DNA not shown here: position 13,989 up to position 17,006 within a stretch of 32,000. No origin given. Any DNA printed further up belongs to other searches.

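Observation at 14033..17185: tRNA-Leu-bounded 3.1-kb islet whose only cargo is an SF1 helicase fused to a Vsr/DUF2726-type nuclease (candidate single-gene defence module)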

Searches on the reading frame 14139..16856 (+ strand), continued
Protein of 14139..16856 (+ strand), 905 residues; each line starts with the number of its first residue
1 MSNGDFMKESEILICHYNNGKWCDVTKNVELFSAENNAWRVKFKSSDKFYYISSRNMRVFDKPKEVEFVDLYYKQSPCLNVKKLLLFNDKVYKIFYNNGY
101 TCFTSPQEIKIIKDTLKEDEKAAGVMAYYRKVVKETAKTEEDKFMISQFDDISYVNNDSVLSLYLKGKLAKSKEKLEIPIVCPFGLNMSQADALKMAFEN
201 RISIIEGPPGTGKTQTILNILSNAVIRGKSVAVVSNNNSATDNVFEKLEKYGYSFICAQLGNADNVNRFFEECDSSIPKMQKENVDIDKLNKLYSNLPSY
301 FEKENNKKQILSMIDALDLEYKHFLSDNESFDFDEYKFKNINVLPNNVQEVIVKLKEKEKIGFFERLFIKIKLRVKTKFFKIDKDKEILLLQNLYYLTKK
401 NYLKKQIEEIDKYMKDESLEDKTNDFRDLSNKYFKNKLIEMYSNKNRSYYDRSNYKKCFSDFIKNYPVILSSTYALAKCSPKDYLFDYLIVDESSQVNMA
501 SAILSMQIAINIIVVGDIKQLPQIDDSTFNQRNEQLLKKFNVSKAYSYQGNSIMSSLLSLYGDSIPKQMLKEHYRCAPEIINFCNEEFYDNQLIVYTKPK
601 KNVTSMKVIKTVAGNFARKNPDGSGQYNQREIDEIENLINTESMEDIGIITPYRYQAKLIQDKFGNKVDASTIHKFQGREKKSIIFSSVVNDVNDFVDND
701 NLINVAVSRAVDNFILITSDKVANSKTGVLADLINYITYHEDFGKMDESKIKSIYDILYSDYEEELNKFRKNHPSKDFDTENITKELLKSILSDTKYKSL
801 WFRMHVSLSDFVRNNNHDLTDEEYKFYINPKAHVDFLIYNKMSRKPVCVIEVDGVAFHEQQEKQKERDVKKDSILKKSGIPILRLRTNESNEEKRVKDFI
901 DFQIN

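Call 22: find_encoding_contigs(protein=P0016, flank=7000, max_places=3)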
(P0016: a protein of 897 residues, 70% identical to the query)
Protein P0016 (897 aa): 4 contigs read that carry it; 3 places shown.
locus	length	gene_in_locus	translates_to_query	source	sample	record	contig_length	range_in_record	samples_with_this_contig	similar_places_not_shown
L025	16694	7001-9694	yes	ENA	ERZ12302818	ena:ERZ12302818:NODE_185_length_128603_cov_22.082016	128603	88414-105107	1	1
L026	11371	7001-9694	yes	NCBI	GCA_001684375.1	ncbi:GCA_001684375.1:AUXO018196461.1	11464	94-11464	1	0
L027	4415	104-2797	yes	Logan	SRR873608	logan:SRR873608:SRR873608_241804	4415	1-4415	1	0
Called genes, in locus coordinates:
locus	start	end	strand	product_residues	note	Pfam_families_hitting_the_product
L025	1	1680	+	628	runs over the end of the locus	PF04851:ResIII (faint), PF09848:SLFN-g3_helicase, PF13401:AAA_22 (weak)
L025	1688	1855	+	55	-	PF14207:DpnD-PcfM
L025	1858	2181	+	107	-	PF12643:MazG-like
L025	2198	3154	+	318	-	PF01844:HNH, PF13395:HNH_4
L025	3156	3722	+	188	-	PF05891:Methyltransf_PK (weak), PF13489:Methyltransf_23, PF03848:TehB (weak), PF08241:Methyltransf_11, PF08242:Methyltransf_12, PF13649:Methyltransf_25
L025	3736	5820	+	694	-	PF09848:SLFN-g3_helicase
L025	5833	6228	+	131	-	PF00293:NUDIX, PF14815:NUDIX_4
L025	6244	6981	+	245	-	-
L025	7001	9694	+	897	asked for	PF13086:AAA_11, PF13245:AAA_19, PF13604:AAA_30 (faint), PF01443:Viral_helicase1 (faint), PF13087:AAA_12, PF10881:DUF2726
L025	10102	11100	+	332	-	PF14622:Ribonucleas_3_3, PF00636:Ribonuclease_3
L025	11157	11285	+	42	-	-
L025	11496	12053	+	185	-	-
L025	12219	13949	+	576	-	-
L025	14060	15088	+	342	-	-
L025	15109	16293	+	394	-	-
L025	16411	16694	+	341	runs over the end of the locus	-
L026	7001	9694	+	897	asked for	PF13086:AAA_11, PF13245:AAA_19, PF13604:AAA_30 (faint), PF01443:Viral_helicase1 (faint), PF13087:AAA_12, PF10881:DUF2726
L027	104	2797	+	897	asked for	PF13086:AAA_11, PF13245:AAA_19, PF13604:AAA_30 (faint), PF01443:Viral_helicase1 (faint), PF13087:AAA_12, PF10881:DUF2726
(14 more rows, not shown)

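Call 27: search_protein_families(library=pfam, proteins=[L022:6233-6973:+, L022:9713-12085:+], max_evalue=1)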
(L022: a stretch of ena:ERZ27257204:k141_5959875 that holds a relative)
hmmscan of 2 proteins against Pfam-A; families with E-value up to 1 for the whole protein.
L022:6233-6973:+ (246 aa): 16 families
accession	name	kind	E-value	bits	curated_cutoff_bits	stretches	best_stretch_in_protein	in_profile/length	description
PF18912.6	DZR_2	-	0.00022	21.4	27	1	78-100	9-31/56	Double zinc ribbon domain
PF06526.17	DUF1107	-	0.0038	17.5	25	1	25-72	10-55/63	Protein of unknown function (DUF1107)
PF17032.10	Zn_ribbon_15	-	0.005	18.1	28.9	1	70-96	46-72/73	zinc-ribbon family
PF12773.13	DZR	-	0.011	16.3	27.3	2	79-100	1-22/45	Double zinc ribbon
PF13240.11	Zn_Ribbon_1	-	0.038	14.2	25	1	78-96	1-19/23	zinc-ribbon domain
PF24460.1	DUF7575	-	0.042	13.7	28.5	1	76-96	3-23/28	Domain of unknown function (DUF7575)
PF07191.17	Zn_ribbon_6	-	0.049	14.1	25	0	78-140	2-64/67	Double zinc ribbon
PF13248.11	Zn_ribbon_3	-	0.055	13.4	27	0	5-13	3-11/26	zinc-ribbon domain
PF09180.16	ProRS-C_1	-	0.059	14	31.5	0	71-88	46-63/71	Prolyl-tRNA synthetase, C-terminal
PF01155.25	HypA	-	0.25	11.8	28.9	1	66-101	60-97/112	Hydrogenase/urease nickel incorporation, metallochaperone, hypA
PF11781.13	Zn_ribbon_RRN7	-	0.28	11.3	27.1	0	4-18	4-17/32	Zinc-finger of RNA-polymerase I-specific TFIIB, Rrn7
PF24463.1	DUF7577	-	0.3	11.2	28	0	77-96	3-22/27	Domain of unknown function (DUF7577)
PF03107.22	C1_2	-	0.31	11.8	26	0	75-96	16-39/48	C1 domain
PF05605.18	zf-Di19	-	0.47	11.2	27.5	0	92-107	4-19/54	Drought induced 19 protein (Di19), zinc-binding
PF03660.19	PHF5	-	0.59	10.8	26.7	0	73-113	52-92/104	PHF5-like protein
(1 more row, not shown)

L022:9713-12085:+ (790 aa): 0 families

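Call 28: search_protein_families(library=padloc, proteins=[L022:6233-6973:+, L022:9713-12085:+], max_evalue=1)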
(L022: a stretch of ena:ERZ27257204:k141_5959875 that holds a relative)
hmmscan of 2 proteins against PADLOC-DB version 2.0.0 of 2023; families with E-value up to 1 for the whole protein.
L022:6233-6973:+ (246 aa): 4 families
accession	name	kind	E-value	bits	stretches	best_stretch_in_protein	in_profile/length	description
PDLC05067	PDC-S69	-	1.5e-26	91.7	1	116-239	171-284/289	-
PDLC05065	PDC-S68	-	5.1e-11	39.1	1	128-217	1102-1185/1221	-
PDLC05066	PDC-S68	-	1.1e-09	34.9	1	130-212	1098-1174/1202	-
PDLC01150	HEAT_CxxC_PDDEXK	-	1.1e-07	29.4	1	125-239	182-287/288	HEAT_CxxC_PD-DEXK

L022:9713-12085:+ (790 aa): 0 families

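Call 29: find_encoding_contigs(protein=P0024, flank=6000, max_places=2)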
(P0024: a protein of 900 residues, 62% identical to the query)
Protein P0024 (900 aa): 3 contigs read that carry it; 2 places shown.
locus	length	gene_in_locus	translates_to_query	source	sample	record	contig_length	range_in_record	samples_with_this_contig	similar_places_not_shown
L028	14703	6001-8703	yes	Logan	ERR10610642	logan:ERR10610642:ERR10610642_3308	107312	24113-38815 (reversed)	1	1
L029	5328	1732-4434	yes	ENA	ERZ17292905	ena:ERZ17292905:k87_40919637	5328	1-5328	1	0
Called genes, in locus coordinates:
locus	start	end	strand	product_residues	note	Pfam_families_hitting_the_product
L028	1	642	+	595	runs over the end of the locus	PF01501:Glyco_transf_8, PF02463:SMC_N (faint), PF00005:ABC_tran, PF13304:AAA_21 (faint), PF13732:DrrA1-3_C (faint)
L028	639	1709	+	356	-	PF01061:ABC2_membrane, PF12698:ABC2_membrane_3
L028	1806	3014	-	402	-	PF02655:ATP-grasp_3 (weak), PF13535:ATP-grasp_4 (faint)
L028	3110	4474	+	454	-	PF09445:Methyltransf_15 (faint), PF05958:tRNA_U5-meth_tr, PF02005:TRM (weak), PF02475:TRM5-TYW2_MTfase (weak), PF05175:MTS (weak), PF03602:Cons_hypoth95, PF13649:Methyltransf_25 (weak), PF13847:Methyltransf_31, +1 more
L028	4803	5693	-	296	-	PF02661:Fic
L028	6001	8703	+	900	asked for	PF00580:UvrD-helicase (weak), PF13086:AAA_11, PF13245:AAA_19, PF13604:AAA_30 (faint), PF01443:Viral_helicase1 (faint), PF13087:AAA_12, PF13538:UvrD_C_2 (faint), PF10881:DUF2726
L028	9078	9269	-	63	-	-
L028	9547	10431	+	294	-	-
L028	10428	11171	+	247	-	-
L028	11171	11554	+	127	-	-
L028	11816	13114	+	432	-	PF13173:AAA_14 (weak), PF13635:DUF4143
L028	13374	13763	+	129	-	-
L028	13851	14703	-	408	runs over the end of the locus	-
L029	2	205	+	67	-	?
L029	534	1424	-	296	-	PF02661:Fic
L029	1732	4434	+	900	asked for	PF00580:UvrD-helicase (weak), PF13086:AAA_11, PF13245:AAA_19, PF13604:AAA_30 (faint), PF01443:Viral_helicase1 (faint), PF13087:AAA_12, PF13538:UvrD_C_2 (faint), PF10881:DUF2726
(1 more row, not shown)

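Call 30: find_encoding_contigs(protein=P0111, flank=6000, max_places=4)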
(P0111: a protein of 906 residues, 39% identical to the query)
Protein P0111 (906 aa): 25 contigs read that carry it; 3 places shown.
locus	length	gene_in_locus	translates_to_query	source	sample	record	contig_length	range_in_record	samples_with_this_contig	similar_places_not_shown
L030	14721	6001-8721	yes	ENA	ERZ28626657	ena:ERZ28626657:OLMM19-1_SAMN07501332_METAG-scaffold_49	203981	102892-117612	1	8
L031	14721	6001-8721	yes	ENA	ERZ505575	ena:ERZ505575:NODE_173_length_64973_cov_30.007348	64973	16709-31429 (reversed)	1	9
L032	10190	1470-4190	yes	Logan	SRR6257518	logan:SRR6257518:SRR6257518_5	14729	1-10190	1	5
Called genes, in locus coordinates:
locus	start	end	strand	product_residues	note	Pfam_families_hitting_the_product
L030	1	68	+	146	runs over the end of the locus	-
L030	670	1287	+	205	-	-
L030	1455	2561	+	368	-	PF08378:NERD, PF00570:HRDC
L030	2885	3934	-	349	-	PF03460:NIR_SIR_ferr, PF01077:NIR_SIR, PF12837:Fer4_6 (faint), PF00037:Fer4 (weak), PF12797:Fer4_2 (weak), PF14697:Fer4_21 (weak), PF12838:Fer4_7 (weak), PF13187:Fer4_9 (weak)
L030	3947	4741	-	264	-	PF00175:NAD_binding_1, PF10418:DHODB_Fe-S_bind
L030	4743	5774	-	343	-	PF13187:Fer4_9 (faint), PF13534:Fer4_17 (faint), PF17179:Fer4_22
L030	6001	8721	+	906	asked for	PF01443:Viral_helicase1 (faint), PF13086:AAA_11, PF13245:AAA_19 (weak), PF13604:AAA_30 (faint), PF13087:AAA_12, PF13538:UvrD_C_2 (weak), PF10881:DUF2726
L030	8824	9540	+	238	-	-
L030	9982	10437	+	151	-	PF04397:LytTR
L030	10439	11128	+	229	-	PF22570:LiaF-TM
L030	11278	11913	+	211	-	-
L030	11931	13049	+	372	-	PF00753:Lactamase_B, PF23023:Anti-Pycsar_Apyc1 (weak), PF12706:Lactamase_B_2 (weak)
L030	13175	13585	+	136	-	PF00582:Usp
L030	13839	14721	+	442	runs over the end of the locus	PF02056:Glyco_hydro_4, PF11975:Glyco_hydro_4C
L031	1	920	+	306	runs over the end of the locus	PF00142:Fer4_NifH (faint), PF01656:CbiA, PF02374:ArsA_ATPase (faint), PF06564:CBP_BcsQ (faint), PF07015:VirC1 (faint), PF10609:ParA (faint), PF13614:AAA_31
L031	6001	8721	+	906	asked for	PF01443:Viral_helicase1 (faint), PF13086:AAA_11, PF13245:AAA_19 (weak), PF13604:AAA_30 (faint), PF13087:AAA_12, PF13538:UvrD_C_2 (weak), PF10881:DUF2726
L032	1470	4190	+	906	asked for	PF01443:Viral_helicase1 (faint), PF13086:AAA_11, PF13245:AAA_19 (weak), PF13604:AAA_30 (faint), PF13087:AAA_12, PF13538:UvrD_C_2 (weak), PF10881:DUF2726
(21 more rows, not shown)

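Call 35: search_solved_structures(query=window:14139-16853:+, max_evalue=0.01)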
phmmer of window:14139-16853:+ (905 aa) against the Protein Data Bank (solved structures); distinct sequences matched with E-value up to 0.01: 25.
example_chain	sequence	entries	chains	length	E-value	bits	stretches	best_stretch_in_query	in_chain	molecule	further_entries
4b3g_A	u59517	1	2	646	7.4e-19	70.5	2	476-742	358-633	DNA-BINDING PROTEIN SMUBP-2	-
4b3f_X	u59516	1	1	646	7.4e-19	70.5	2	476-742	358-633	DNA-BINDING PROTEIN SMUBP-2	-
5eaw_A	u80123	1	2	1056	1.4e-15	59.6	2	184-270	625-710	DNA replication ATP-dependent helicase/nuclease DNA2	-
5eax_A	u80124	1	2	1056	1.4e-15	59.6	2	184-270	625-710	DNA replication ATP-dependent helicase/nuclease DNA2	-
5ean_A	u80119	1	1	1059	1.5e-15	59.6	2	184-270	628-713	DNA replication ATP-dependent helicase/nuclease DNA2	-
2xzo_A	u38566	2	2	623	2.7e-12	48.8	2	185-264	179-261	REGULATOR OF NONSENSE TRANSCRIPTS 1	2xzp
2gjk_A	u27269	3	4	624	2.7e-12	48.8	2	185-264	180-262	Regulator of nonsense transcripts 1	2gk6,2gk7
6ej5_A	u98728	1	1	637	2.9e-12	48.7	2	186-264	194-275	Regulator of nonsense transcripts 1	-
2wjv_A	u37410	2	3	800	6e-12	47.7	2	186-264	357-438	REGULATOR OF NONSENSE TRANSCRIPTS 1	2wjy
9qwn_A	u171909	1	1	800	6.1e-12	47.7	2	186-264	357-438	Isoform 2 of Regulator of nonsense transcripts 1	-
5mzn_A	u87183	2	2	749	1.3e-10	43.3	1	182-226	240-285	Helicase SEN1,Helicase SEN1 | Helicase SEN1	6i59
8rd3_A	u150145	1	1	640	1.2e-09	40.1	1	185-257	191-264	ATP-dependent helicase NAM7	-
2xzl_A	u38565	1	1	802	2.7e-09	38.9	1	185-257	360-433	ATP-DEPENDENT HELICASE NAM7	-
8ftm_A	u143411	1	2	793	4.6e-09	38.1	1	486-714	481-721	5'-3' RNA helicase-like protein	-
9qdq_A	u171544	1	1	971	5e-09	38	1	185-257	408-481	ATP-dependent helicase NAM7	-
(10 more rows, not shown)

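Call 72: search_dna_similar(query=window:14157-16853:+, collection=plasmids, mode=protein, max_evalue=1e-20, max_rows=25)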
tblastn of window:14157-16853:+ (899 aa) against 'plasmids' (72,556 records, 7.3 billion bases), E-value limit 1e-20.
Records with a match: 18; places in all: 18; records where one place covers at least 80% of the query: 17.
Best place of each record, by identity: <60% 18.
By first word of the organism name: Ralstonia 10; Escherichia 3; Caballeronia 2; Parabacteroides 1; Bacteroides 1; Arthrobacter 1.
By predicted mobility (MOB-suite, as given by PLSDB): non-mobilizable 16; mobilizable 2.
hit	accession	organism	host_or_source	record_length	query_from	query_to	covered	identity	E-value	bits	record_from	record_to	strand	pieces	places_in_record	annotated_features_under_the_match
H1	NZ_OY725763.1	Parabacteroides distasonis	-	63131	30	890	96%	33.3%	6e-119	407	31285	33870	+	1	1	AAA domain-containing protein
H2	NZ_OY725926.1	Bacteroides finegoldii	-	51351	74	892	91%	34.2%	2e-116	399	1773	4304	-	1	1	AAA domain-containing protein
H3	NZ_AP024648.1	Arthrobacter sp. StoSoilB13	-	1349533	86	891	90%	32.5%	3e-100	393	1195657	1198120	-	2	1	record has no annotation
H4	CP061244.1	Escherichia coli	Homo sapiens,cell culture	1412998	152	894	82%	33.9%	4e-92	366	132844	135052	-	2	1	none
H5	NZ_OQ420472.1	Escherichia coli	-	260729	152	894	83%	33.6%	1e-101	355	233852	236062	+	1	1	AAA domain-containing protein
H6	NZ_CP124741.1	Escherichia coli O157:H7 str. EDL933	Homo sapiens,feces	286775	174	894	80%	34.0%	3e-101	355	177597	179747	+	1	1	AAA domain-containing protein | hypothetical protein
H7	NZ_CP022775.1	Ralstonia solanacearum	Solanum tuberosum,single cell,Potato ...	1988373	152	894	83%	31.1%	5e-104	363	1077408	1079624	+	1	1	none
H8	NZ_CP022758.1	Ralstonia solanacearum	Solanum tuberosum,single cell,Potato ...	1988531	152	894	83%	31.1%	5e-104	363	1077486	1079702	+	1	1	none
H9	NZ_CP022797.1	Ralstonia solanacearum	Solanum tuberosum,single cell,Potato ...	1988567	152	894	83%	31.1%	5e-104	363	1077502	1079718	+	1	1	none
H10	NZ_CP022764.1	Ralstonia solanacearum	Solanum tuberosum,single cell,Potato ...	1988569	152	894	83%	31.1%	5e-104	363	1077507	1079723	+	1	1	none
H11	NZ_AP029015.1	Ralstonia pseudosolanacearum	-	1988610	152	894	83%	31.1%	5e-104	363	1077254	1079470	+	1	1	none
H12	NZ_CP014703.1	Ralstonia solanacearum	Solanum tuberosum,cell culture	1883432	152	894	83%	31.0%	6e-104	362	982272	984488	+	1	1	none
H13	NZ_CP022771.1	Ralstonia solanacearum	Solanum tuberosum,single cell,Potato ...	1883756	152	894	83%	31.0%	6e-104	362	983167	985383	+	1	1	none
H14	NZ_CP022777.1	Ralstonia solanacearum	Solanum tuberosum,single cell,Potato ...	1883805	152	894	83%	31.0%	6e-104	362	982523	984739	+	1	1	none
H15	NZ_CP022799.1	Ralstonia solanacearum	Solanum tuberosum,single cell,Potato ...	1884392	152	894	83%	31.0%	6e-104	362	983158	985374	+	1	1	none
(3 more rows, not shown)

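Call 73: search_dna_similar(query=window:14157-16853:+, collection=phages, mode=protein, max_evalue=1e-10, max_rows=15)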
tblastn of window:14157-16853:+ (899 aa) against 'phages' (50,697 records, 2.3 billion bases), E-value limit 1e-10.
Records with a match: 2; places in all: 2; records where one place covers at least 80% of the query: 0.
Best place of each record, by identity: <60% 2.
By first word of the organism name: Bacteriophage 2.
By host as written in the record: - 2.
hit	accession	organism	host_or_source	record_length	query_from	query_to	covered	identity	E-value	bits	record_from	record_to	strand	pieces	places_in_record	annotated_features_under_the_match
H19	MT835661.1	Bacteriophage sp.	human fecal samples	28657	408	890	54%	33.9%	3e-64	242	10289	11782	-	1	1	record has no annotation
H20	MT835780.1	Bacteriophage sp.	human fecal samples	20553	102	243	16%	44.9%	1e-22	111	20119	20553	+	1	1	record has no annotation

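Call 74: get_annotated_region(hit=H6, flank=9000)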
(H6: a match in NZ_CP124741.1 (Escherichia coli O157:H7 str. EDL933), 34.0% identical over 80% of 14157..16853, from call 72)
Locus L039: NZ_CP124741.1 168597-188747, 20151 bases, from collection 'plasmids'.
description: Escherichia coli O157:H7 str. EDL933 plasmid unnamed2, complete sequence
organism: Escherichia coli O157:H7 str. EDL933 (NCBI taxid 155864)
taxonomy: Bacteria; Pseudomonadota; Gammaproteobacteria; Enterobacterales; Enterobacteriaceae; Escherichia; Escherichia coli; Escherichia coli O157:H7 str. EDL933
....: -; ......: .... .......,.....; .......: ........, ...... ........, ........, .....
typing (MOB-suite, as given by PLSDB): non-mobilizable
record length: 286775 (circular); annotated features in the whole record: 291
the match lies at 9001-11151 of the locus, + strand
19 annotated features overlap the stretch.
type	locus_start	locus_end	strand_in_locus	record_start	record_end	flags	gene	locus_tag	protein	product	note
CDS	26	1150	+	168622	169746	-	-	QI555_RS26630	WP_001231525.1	glycosyltransferase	-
CDS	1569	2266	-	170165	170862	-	-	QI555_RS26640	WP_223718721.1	IS1-like element IS1F family transposase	GO:0006313 - DNA transposition [Evidence IEA]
CDS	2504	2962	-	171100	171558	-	-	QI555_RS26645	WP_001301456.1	hypothetical protein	-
CDS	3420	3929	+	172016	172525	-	-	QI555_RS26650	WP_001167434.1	hypothetical protein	-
CDS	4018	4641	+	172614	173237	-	-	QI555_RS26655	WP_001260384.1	hypothetical protein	-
CDS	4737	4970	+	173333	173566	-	-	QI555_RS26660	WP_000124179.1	hypothetical protein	-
CDS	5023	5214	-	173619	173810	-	-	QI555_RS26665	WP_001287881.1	DUF4222 domain-containing protein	-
CDS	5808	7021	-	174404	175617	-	-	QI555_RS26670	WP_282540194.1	IS3 family transposase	-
CDS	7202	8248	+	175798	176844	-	-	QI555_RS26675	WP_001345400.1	ShlB/FhaC/HecB family hemolysin secretion/activation protein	-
CDS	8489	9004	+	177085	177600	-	-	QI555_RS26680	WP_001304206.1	hypothetical protein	-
CDS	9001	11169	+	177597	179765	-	-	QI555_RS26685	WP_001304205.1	AAA domain-containing protein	-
CDS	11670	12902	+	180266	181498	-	-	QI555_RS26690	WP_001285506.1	phosphoadenosine phosphosulfate reductase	-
CDS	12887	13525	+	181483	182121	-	-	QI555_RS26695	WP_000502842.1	ParB N-terminal domain-containing protein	-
CDS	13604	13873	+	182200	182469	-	-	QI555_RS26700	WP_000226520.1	PerC family transcriptional regulator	-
CDS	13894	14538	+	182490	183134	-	-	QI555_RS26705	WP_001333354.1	hypothetical protein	-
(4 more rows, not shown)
